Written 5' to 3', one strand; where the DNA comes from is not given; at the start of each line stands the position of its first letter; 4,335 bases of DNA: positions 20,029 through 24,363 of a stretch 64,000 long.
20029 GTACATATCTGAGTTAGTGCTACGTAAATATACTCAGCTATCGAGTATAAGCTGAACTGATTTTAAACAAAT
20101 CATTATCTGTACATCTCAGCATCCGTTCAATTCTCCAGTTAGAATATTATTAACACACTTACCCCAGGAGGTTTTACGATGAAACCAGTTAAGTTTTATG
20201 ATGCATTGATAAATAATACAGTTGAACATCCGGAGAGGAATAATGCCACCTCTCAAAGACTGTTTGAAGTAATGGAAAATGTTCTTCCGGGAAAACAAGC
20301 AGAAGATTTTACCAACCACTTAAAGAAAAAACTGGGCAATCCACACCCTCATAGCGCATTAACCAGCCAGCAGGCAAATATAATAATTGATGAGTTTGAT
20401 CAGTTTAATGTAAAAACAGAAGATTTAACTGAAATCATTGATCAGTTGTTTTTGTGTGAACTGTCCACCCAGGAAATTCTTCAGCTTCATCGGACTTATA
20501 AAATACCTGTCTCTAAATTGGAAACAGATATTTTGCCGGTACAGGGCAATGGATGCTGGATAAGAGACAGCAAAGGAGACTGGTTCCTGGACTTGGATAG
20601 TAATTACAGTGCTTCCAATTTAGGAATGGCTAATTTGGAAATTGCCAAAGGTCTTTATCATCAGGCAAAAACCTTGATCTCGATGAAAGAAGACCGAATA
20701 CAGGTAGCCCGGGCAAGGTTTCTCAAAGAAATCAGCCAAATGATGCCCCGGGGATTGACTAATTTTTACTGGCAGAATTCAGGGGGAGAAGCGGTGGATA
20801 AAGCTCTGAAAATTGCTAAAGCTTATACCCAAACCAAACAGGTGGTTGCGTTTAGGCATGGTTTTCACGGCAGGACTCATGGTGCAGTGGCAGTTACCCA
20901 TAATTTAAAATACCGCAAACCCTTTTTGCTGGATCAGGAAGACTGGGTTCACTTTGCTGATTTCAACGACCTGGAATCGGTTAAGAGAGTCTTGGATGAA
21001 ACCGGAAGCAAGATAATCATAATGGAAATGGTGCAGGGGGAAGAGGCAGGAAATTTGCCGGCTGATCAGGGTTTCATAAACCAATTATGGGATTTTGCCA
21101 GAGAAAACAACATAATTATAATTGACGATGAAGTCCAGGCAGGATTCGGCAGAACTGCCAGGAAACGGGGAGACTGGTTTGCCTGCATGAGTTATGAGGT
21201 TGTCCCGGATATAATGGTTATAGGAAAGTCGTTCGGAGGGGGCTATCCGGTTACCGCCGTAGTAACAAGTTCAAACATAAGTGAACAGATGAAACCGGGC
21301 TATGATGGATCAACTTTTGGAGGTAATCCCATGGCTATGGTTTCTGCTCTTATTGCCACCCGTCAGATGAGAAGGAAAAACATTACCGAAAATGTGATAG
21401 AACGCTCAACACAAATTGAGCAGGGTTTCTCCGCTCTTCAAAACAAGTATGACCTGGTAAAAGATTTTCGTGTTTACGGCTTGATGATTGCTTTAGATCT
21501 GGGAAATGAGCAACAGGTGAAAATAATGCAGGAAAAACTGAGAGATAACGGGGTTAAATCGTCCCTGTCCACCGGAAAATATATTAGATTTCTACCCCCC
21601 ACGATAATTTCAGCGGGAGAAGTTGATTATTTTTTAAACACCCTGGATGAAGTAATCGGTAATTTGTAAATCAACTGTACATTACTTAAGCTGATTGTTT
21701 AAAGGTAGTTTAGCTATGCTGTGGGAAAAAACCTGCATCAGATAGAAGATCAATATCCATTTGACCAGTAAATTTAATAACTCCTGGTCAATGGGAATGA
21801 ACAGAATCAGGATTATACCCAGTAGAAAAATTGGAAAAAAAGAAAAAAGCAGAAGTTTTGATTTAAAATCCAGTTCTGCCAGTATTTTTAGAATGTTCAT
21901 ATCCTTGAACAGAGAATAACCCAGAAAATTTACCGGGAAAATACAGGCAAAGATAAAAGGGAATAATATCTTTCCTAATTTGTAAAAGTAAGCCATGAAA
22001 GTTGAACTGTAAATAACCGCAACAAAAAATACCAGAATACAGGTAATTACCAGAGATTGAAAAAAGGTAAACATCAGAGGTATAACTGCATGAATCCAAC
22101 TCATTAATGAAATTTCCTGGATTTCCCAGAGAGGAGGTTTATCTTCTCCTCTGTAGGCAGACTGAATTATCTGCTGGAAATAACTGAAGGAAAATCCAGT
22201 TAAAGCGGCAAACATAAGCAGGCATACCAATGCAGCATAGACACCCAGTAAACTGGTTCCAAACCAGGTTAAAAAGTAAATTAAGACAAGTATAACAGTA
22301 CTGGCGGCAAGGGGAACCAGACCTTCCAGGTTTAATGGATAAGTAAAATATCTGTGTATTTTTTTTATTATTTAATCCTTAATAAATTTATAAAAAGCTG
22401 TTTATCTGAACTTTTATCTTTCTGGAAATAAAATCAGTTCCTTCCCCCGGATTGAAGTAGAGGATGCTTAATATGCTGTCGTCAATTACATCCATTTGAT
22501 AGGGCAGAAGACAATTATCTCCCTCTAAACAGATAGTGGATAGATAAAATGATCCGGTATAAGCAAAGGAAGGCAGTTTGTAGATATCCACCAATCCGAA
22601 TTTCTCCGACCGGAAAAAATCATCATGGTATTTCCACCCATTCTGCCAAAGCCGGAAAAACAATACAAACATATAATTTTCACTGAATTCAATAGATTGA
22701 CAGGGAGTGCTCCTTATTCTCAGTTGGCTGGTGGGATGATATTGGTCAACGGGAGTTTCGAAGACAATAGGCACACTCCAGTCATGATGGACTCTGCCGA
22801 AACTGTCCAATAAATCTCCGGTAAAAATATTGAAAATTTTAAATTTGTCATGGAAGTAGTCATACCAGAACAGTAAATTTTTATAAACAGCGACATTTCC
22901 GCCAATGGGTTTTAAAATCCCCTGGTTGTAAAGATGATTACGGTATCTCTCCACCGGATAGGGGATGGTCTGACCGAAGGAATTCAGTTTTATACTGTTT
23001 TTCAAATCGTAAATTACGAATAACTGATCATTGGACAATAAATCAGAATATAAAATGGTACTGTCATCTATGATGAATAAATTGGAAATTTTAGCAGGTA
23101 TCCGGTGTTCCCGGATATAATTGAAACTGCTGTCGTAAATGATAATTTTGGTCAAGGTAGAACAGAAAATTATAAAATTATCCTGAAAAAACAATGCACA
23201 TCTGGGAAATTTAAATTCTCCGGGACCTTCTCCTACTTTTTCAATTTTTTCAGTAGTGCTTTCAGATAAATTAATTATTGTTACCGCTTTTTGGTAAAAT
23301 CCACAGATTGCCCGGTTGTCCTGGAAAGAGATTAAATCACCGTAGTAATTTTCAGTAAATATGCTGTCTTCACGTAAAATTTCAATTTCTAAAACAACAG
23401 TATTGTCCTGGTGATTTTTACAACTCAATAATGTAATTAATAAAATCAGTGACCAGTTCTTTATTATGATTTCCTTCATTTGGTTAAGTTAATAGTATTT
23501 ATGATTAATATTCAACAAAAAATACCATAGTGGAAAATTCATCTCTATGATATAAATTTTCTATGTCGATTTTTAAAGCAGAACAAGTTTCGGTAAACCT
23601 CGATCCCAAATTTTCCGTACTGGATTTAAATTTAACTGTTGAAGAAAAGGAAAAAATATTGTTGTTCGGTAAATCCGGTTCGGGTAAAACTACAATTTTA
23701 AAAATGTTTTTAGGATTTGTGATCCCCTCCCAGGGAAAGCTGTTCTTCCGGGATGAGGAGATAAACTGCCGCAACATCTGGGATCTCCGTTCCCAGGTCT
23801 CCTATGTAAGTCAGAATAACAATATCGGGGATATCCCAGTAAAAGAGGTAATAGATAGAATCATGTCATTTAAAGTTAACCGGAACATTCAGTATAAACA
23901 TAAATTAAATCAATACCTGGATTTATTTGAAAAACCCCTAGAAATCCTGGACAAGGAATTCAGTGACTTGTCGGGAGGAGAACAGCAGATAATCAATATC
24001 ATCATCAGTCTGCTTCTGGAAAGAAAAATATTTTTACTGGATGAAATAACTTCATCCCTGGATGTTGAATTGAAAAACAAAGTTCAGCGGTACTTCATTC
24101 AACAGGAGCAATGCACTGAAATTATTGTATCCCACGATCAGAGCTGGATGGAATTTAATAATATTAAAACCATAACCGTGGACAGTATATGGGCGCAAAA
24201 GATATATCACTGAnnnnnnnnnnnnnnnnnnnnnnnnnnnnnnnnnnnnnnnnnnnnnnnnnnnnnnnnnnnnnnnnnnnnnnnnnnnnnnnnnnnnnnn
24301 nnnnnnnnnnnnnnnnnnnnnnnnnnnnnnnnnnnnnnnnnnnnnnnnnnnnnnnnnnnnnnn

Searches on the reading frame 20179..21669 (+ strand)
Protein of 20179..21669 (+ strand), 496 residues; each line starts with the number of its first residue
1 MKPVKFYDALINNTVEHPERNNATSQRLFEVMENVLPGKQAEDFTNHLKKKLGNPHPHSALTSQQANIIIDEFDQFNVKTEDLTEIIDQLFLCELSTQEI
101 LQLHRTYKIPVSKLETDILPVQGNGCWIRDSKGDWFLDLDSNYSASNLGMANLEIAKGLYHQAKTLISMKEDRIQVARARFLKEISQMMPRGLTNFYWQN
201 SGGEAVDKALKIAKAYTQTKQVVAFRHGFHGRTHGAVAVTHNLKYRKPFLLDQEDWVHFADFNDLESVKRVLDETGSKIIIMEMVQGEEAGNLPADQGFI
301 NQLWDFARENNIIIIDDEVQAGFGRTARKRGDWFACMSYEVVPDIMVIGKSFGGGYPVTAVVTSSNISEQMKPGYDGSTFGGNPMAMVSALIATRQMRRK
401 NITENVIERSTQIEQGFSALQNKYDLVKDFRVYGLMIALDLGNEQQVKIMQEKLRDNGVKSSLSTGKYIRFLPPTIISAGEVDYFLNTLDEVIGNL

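Call 63: search_protein_families(library=pfam, max_evalue=0.00001, proteins=[window:20179-21669:+])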
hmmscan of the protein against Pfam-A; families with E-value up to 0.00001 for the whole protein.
window:20179-21669:+ (496 aa): 1 family
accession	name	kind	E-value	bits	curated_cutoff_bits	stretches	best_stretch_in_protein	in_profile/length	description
PF00202.27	Aminotran_3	-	6.1e-76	256.1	30.5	1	117-493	10-403/403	Aminotransferase class-III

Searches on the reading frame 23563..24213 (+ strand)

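Call 8: search_protein_families(library=pfam, proteins=[window:23563-24213:+])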
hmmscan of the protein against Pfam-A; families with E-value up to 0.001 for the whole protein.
window:23563-24213:+ (216 aa): 5 families
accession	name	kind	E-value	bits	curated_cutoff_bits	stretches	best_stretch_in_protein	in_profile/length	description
PF00005.33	ABC_tran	-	1.7e-25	90.7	25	1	21-164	3-137/137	ABC transporter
PF13304.12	AAA_21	-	2.3e-07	31.6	27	1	112-178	179-283/304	AAA domain, putative AbiEii toxin, Type IV TA system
PF02463.25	SMC_N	-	1.8e-06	28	40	1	31-198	26-204/220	RecF/RecN/SMC N terminal domain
PF00503.26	G-alpha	-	0.00057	19.6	48.8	1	29-73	19-66/333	G-protein alpha subunit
PF13555.12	AAA_29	-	0.00088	19.4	27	0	25-47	18-40/61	P-loop containing region of AAA domain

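Call 17: search_protein_families(library=ncbifam, proteins=[window:23563-24213:+])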
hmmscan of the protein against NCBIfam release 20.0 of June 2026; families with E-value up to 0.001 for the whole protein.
window:23563-24213:+ (216 aa): 180 families (the best 25 are shown)
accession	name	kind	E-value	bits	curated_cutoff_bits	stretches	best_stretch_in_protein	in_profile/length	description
NF007601.2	PRK10247.1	equivalog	3.8e-33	114.7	292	1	5-194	3-193/204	iron efflux ABC transporter ATP-binding subunit FetA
TIGR02857.1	CydD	equivalog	5e-26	91.7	435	1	7-197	325-521/529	thiol reductant ABC exporter subunit CydD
NF000355.4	ribo_prot_ABC_F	equivalog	8.1e-25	87.6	380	1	3-197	2-178/499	ribosomal protection-like ABC-F family protein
NF043075.1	MMSYN1_0197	equivalog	1.1e-23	83.7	550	1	4-194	3-194/341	spermidine/putrescine ABC transporter ATP-binding protein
TIGR03608.1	L_ocin_972_ABC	subfamily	7.3e-23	81.1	254.85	1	14-196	9-197/206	putative bacteriocin export ABC transporter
TIGR03375.1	type_I_sec_LssB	subfamily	3.3e-22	78.5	693.1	1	18-197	482-666/696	type I secretion system permease/ATPase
NF050066.1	LPSTprtrPglK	equivalog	5.1e-22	78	1000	1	20-194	366-544/558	BC-type lipopolysaccharide transporter PglK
TIGR02673.1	FtsE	equivalog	5.8e-22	78.4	264.85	1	6-207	4-211/214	cell division ATP-binding protein FtsE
TIGR02203.1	MsbA_lipidA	equivalog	9.1e-22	77.2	602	1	19-195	349-531/572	lipid A export permease/ATP-binding protein MsbA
TIGR04520.1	ECF_ATPase_1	equivalog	1.2e-21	77.3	315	1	16-193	15-197/269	energy-coupling factor transporter ATPase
NF040840.2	tungstate_WtpC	equivalog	1.4e-21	77.2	440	1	7-184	5-179/347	tungstate ABC transporter ATP-binding protein WtpC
NF008379.0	PRK11174.1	equivalog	2.5e-21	76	684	1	11-194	358-545/588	heme ABC transporter permease/ATP-binding protein CydD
TIGR02204.1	MsbA_rel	hypoth_equivalog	4.8e-21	75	780.4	1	18-191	355-533/576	ABC transporter, permease/ATP-binding protein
NF050039.1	sacti_exp_GggC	equivalog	8.9e-21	74.6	750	1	5-189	318-495/511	streptosactin export ABC transporter GggC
NF040933.2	ABC_arch_GlcV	equivalog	1.2e-20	73.7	450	1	19-194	22-203/357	glucose ABC transporter ATP-binding protein GlcV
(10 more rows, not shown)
